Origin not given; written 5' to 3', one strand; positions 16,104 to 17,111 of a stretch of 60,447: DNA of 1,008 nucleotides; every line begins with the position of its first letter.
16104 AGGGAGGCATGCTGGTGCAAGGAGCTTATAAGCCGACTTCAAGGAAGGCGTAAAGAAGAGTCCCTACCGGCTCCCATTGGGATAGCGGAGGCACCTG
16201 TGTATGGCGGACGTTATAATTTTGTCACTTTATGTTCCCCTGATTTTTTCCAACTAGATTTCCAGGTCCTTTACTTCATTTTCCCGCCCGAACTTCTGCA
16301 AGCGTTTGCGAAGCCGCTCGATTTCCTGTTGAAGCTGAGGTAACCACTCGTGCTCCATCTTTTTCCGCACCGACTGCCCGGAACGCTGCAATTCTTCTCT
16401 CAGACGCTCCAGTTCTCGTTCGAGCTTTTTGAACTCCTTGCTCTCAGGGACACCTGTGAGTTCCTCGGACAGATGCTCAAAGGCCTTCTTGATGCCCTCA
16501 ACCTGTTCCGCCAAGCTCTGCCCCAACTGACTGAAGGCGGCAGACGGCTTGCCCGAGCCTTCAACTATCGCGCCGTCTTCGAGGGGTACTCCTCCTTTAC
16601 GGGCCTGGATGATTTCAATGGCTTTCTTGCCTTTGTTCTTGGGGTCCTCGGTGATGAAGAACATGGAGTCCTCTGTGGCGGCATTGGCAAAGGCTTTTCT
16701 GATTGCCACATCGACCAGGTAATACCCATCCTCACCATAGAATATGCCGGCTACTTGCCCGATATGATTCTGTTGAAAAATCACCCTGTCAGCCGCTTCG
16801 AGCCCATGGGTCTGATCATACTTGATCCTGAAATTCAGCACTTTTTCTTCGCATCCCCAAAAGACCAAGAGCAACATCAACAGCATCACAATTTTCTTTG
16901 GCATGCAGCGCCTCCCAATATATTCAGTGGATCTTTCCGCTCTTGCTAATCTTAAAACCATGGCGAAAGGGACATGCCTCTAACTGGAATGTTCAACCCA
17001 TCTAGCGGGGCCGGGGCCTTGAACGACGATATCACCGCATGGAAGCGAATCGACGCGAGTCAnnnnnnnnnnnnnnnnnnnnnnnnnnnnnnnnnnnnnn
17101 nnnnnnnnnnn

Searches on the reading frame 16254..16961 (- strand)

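Call 12: search_protein_families(library=pfam, proteins=[window:16254-16961:-], max_evalue=0.001)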
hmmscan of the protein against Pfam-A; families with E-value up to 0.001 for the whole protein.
window:16254-16961:- (235 aa): 2 families
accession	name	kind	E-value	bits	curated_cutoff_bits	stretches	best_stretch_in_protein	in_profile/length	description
PF25541.1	TBCA_PH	-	0.00062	19.9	27.8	1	148-218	67-133/139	PH domain-containing proteins, TBCA domain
PF10805.13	DUF2730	-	0.00072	20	24.9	0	149-204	37-91/102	Protein of unknown function (DUF2730)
